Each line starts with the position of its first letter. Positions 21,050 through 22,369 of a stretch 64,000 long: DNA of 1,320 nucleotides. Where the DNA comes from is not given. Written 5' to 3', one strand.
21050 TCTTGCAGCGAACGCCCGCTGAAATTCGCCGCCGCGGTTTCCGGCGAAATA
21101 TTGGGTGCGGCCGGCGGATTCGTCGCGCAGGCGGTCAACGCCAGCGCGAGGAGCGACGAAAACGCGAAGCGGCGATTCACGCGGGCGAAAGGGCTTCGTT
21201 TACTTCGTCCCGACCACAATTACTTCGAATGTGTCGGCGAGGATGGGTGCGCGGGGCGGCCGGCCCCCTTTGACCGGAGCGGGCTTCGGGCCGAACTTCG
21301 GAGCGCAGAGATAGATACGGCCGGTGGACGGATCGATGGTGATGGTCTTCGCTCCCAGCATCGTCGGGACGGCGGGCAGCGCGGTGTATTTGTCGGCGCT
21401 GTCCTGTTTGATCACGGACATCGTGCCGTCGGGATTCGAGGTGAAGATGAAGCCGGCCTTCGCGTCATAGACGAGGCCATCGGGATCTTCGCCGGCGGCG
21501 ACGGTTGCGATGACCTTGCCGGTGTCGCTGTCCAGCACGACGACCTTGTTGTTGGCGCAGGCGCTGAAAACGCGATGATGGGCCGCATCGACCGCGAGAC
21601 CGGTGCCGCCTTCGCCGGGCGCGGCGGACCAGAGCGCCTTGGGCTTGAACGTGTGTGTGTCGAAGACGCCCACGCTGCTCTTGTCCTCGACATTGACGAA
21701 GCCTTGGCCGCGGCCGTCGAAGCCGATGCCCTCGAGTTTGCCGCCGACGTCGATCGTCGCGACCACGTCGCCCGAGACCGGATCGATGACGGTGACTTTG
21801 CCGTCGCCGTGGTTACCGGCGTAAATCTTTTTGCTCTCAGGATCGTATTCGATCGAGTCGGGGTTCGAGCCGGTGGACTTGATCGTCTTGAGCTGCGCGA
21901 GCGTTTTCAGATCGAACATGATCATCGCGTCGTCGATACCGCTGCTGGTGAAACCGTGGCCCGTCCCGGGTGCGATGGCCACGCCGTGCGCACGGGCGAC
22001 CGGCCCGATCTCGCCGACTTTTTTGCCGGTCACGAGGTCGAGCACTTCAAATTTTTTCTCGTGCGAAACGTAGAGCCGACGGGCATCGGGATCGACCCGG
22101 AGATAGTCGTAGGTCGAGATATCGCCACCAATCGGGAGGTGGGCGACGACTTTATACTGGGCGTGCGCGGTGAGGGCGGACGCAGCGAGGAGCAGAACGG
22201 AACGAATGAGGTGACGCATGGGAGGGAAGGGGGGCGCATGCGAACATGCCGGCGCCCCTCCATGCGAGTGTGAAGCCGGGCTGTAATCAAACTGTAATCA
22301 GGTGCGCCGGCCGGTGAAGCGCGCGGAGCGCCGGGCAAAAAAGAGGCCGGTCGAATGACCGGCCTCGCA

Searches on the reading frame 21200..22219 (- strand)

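Call 75: search_protein_families(library=pfam, proteins=[window:21200-22219:-], max_evalue=0.00001)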
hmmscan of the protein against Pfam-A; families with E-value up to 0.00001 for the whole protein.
window:21200-22219:- (339 aa): 2 families
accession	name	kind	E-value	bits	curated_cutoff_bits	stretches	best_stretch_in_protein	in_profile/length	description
PF25174.1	Beta-prop_THOC3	-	4.1e-11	42.8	305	1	78-242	50-211/272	THOC3 beta-propeller domain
PF23414.1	Beta-prop_EML_2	-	3e-08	33.8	90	0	79-158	3-79/266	Echinoderm microtubule-associated protein second beta-propeller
